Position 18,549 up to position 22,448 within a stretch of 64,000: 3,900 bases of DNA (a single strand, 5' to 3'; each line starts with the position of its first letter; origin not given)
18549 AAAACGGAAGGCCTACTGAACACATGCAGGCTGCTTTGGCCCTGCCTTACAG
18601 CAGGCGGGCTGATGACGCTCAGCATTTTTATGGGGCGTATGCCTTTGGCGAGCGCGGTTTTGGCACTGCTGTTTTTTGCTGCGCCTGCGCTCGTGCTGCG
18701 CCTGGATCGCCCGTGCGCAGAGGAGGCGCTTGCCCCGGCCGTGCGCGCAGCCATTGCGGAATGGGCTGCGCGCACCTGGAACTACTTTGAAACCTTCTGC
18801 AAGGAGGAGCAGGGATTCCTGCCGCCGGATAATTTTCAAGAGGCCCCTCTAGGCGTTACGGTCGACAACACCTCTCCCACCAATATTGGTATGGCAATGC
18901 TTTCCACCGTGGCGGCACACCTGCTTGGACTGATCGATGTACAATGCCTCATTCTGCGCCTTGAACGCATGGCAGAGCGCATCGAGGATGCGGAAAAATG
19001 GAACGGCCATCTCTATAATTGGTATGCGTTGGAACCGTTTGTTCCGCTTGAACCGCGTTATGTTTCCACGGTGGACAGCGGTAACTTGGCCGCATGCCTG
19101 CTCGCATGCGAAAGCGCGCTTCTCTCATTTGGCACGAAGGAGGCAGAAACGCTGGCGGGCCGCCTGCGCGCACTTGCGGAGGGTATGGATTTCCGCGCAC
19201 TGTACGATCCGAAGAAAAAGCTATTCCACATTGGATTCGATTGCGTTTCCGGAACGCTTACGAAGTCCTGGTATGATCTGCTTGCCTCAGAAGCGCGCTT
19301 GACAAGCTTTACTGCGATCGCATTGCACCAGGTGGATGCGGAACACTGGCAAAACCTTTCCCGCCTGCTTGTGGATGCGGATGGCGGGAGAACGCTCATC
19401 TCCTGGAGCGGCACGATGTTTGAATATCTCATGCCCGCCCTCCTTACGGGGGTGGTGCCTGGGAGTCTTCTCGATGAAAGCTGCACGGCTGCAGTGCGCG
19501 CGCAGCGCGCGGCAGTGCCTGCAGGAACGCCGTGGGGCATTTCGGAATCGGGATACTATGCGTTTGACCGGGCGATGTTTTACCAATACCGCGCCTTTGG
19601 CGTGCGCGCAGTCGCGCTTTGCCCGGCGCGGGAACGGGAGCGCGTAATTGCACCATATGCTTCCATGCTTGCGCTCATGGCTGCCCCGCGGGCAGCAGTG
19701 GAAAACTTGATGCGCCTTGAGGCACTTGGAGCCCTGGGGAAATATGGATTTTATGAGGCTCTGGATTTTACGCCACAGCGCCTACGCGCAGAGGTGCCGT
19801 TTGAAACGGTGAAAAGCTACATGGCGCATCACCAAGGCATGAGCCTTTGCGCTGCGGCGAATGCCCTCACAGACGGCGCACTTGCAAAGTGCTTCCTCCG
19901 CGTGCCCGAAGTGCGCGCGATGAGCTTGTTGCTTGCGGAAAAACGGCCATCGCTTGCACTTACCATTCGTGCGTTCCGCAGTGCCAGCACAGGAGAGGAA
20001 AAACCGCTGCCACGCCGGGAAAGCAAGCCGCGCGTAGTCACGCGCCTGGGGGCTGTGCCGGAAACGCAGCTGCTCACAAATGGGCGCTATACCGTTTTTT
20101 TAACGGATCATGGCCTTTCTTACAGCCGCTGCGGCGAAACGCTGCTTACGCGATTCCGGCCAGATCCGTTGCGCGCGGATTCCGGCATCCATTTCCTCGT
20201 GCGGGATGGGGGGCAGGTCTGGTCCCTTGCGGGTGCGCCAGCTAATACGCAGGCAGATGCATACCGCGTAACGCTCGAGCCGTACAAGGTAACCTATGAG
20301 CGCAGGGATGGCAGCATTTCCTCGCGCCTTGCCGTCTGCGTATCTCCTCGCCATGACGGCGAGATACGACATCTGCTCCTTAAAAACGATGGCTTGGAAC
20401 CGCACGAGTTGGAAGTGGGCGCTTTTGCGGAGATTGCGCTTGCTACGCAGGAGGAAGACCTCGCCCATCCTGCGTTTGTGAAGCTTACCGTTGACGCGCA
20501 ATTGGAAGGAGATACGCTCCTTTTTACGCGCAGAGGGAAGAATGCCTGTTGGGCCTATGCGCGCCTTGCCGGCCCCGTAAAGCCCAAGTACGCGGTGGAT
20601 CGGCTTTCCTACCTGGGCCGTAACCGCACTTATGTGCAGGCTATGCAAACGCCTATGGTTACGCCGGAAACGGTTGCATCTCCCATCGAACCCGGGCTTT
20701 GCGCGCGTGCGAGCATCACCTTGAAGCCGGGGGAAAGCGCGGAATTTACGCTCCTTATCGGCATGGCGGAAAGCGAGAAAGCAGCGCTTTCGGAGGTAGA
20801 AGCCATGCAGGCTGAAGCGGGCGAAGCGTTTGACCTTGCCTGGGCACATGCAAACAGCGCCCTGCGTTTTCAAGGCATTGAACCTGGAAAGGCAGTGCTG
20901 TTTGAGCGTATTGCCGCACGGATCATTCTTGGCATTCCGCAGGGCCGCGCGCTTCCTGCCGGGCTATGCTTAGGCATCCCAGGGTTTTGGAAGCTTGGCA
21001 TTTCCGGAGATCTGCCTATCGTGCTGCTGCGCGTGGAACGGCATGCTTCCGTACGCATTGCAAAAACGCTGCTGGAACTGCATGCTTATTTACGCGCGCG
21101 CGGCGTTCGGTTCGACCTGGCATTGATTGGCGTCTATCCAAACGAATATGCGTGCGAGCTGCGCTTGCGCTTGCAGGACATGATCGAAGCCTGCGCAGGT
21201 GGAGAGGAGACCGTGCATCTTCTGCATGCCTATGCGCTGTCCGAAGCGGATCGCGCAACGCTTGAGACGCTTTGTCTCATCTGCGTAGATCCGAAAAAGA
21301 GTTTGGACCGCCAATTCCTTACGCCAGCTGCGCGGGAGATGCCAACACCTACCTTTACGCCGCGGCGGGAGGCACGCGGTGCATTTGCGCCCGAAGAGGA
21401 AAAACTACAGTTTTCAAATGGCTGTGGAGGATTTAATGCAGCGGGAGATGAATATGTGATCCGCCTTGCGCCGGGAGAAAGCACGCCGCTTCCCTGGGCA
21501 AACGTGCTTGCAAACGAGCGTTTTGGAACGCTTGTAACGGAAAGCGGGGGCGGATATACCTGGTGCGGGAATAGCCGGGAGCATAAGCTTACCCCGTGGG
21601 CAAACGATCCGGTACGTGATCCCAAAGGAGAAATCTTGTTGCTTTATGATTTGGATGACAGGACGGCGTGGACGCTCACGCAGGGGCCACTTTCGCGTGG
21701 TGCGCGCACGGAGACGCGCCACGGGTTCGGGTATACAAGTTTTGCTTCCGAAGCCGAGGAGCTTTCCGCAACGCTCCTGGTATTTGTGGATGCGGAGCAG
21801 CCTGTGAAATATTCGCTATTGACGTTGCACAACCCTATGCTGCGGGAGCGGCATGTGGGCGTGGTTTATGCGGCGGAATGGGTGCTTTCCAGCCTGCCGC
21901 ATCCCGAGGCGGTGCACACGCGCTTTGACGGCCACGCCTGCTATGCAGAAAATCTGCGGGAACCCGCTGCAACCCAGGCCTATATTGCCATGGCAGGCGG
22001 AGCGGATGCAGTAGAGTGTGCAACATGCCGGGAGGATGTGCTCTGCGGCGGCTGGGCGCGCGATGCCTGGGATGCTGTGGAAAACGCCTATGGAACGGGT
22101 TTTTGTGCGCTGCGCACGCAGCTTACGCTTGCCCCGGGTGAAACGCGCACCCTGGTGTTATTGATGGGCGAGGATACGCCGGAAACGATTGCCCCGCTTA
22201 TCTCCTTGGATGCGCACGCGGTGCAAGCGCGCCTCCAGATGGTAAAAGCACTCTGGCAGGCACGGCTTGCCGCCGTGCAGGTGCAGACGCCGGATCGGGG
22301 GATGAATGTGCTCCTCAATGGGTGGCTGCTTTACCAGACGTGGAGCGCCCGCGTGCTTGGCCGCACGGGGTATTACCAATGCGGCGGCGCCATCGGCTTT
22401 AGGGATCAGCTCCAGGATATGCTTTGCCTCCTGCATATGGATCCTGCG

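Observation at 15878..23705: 7.8-kb gene for a cyclic beta-1,2-glucan synthase-like GT84+GH94 giant membrane enzyme in a Clostridia-type genome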

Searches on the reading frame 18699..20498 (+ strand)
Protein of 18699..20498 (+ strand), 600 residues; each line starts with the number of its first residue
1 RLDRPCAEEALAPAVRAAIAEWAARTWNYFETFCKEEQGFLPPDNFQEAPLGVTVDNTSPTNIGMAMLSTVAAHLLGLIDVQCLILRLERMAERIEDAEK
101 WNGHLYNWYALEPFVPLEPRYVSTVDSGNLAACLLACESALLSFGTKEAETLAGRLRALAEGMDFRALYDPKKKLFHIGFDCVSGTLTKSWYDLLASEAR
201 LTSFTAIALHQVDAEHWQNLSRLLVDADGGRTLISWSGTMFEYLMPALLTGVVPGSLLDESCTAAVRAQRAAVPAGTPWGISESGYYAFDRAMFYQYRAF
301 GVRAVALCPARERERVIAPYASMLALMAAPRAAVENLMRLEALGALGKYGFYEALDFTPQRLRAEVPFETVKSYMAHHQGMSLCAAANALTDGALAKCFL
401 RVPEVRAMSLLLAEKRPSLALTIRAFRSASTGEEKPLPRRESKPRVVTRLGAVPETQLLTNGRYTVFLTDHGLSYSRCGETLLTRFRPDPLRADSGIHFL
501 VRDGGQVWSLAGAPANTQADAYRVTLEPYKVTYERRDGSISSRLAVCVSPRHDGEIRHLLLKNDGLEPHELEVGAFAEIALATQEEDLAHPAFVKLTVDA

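Call 22: search_solved_structures(query=window:18699-20498:+, max_evalue=1e-10, show_alignments=3)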
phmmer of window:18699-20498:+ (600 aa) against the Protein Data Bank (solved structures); distinct sequences matched with E-value up to 1e-10: 3.
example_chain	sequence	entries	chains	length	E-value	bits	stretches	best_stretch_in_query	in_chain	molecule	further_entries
8rf9_A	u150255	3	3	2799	1e-115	390.7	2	151-598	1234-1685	Cyclic beta 1-2 glucan synthetase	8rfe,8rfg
8rf0_A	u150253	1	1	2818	1.1e-115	390.7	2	151-598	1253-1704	Cyclic beta-(1,2)-glucan synthase NdvB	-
8wy1_A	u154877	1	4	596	7.6e-109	368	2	148-420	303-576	Glycosyltransferase 36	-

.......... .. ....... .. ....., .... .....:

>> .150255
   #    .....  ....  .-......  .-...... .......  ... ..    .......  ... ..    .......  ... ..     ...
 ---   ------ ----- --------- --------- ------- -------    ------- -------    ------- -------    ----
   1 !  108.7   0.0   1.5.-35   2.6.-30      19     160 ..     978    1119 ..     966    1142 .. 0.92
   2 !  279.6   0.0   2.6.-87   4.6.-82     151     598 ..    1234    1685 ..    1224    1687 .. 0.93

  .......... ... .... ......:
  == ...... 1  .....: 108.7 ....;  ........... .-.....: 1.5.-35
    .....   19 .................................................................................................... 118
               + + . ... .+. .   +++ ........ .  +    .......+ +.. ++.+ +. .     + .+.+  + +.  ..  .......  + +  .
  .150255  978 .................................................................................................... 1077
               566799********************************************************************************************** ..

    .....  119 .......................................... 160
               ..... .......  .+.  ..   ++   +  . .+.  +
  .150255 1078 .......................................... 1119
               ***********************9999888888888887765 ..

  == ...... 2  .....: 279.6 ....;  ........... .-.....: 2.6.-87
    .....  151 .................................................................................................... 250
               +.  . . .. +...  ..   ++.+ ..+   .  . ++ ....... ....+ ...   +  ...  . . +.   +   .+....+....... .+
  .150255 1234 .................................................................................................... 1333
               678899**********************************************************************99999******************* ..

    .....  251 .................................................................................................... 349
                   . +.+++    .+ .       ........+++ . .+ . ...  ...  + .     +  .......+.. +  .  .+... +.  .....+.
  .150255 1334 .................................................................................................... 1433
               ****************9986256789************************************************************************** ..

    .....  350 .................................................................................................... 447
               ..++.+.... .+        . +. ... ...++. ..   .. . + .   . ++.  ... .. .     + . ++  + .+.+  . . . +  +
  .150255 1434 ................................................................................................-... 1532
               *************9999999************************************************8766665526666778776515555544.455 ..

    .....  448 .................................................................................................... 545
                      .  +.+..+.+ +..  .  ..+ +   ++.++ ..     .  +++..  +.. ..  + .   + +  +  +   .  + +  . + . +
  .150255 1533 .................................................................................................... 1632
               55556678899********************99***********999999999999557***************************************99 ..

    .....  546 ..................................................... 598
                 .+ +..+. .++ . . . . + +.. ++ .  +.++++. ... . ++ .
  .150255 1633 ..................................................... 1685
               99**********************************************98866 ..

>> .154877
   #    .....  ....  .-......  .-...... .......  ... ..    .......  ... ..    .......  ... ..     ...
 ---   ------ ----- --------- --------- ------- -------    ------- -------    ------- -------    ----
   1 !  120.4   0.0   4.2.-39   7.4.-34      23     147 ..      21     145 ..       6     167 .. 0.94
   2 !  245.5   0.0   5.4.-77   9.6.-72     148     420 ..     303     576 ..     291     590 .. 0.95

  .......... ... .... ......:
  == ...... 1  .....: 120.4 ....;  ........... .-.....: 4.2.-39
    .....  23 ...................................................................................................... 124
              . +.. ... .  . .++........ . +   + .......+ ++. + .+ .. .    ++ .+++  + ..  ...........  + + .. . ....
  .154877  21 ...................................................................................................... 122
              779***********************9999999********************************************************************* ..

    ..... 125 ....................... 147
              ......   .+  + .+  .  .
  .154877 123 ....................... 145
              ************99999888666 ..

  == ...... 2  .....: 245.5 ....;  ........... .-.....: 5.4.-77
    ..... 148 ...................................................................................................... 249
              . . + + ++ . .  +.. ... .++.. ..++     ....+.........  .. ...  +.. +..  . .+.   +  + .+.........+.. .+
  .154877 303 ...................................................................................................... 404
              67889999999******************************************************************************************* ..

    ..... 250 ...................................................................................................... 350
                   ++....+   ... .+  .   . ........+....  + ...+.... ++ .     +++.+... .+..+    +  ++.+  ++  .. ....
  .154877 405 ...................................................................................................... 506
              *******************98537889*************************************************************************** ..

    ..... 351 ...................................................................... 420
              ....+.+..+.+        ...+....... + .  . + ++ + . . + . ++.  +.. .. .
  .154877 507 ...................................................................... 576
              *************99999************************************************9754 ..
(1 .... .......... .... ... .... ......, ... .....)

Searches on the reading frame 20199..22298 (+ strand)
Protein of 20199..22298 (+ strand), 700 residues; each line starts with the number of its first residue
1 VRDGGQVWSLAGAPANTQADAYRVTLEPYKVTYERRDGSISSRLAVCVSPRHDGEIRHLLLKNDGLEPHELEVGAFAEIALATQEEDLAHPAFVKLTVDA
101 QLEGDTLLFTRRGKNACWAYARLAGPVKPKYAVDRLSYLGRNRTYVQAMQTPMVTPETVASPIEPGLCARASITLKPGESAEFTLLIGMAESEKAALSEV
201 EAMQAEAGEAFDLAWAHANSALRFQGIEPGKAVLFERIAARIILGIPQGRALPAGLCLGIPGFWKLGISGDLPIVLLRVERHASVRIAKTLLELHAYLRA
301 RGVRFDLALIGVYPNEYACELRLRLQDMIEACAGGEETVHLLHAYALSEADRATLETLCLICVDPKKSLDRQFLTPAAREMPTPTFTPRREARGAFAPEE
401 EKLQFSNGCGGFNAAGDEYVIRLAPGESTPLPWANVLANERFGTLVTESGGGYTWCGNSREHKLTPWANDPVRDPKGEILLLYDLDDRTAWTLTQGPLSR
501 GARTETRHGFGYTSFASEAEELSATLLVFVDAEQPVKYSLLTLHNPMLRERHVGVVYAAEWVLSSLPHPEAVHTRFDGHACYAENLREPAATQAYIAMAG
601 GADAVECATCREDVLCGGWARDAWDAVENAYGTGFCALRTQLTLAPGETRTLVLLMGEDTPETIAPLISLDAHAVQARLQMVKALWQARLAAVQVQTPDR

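Call 43: search_solved_structures(query=window:20199-22298:+, max_evalue=1e-10, show_alignments=1)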
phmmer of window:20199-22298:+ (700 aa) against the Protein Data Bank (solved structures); distinct sequences matched with E-value up to 1e-10: 12.
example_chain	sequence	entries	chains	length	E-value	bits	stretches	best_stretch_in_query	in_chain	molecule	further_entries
8rf9_A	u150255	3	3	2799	2.4e-67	231.1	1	4-699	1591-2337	Cyclic beta 1-2 glucan synthetase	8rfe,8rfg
8rf0_A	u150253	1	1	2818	2.4e-67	231.1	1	4-699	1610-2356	Cyclic beta-(1,2)-glucan synthase NdvB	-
8ho9_A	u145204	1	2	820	2.8e-17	65.6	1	410-531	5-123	Cellobiose phosphorylase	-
8hob_A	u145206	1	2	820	2.8e-17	65.6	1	410-531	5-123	Cellobiose phosphorylase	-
3qde_A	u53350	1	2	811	1.6e-16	63.1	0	410-530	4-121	Cellobiose phosphorylase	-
8ho7_A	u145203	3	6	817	1.6e-16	63.1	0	410-530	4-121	Cellobiose phosphorylase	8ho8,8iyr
8bou_A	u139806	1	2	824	6.2e-12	48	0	410-572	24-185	N,N'-diacetylchitobiose phosphorylase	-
1v7v_A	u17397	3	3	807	1.6e-11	46.6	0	412-545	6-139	chitobiose phosphorylase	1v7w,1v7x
3afj_A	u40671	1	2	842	5.1e-11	45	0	410-545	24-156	Cellobiose Phosphorylase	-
2cqs_A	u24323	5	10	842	5.1e-11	45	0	410-545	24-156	Cellobiose Phosphorylase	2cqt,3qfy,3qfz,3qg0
3acs_A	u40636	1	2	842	5.1e-11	45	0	410-545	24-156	Cellobiose Phosphorylase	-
3act_A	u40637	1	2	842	5.1e-11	45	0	410-545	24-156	Cellobiose Phosphorylase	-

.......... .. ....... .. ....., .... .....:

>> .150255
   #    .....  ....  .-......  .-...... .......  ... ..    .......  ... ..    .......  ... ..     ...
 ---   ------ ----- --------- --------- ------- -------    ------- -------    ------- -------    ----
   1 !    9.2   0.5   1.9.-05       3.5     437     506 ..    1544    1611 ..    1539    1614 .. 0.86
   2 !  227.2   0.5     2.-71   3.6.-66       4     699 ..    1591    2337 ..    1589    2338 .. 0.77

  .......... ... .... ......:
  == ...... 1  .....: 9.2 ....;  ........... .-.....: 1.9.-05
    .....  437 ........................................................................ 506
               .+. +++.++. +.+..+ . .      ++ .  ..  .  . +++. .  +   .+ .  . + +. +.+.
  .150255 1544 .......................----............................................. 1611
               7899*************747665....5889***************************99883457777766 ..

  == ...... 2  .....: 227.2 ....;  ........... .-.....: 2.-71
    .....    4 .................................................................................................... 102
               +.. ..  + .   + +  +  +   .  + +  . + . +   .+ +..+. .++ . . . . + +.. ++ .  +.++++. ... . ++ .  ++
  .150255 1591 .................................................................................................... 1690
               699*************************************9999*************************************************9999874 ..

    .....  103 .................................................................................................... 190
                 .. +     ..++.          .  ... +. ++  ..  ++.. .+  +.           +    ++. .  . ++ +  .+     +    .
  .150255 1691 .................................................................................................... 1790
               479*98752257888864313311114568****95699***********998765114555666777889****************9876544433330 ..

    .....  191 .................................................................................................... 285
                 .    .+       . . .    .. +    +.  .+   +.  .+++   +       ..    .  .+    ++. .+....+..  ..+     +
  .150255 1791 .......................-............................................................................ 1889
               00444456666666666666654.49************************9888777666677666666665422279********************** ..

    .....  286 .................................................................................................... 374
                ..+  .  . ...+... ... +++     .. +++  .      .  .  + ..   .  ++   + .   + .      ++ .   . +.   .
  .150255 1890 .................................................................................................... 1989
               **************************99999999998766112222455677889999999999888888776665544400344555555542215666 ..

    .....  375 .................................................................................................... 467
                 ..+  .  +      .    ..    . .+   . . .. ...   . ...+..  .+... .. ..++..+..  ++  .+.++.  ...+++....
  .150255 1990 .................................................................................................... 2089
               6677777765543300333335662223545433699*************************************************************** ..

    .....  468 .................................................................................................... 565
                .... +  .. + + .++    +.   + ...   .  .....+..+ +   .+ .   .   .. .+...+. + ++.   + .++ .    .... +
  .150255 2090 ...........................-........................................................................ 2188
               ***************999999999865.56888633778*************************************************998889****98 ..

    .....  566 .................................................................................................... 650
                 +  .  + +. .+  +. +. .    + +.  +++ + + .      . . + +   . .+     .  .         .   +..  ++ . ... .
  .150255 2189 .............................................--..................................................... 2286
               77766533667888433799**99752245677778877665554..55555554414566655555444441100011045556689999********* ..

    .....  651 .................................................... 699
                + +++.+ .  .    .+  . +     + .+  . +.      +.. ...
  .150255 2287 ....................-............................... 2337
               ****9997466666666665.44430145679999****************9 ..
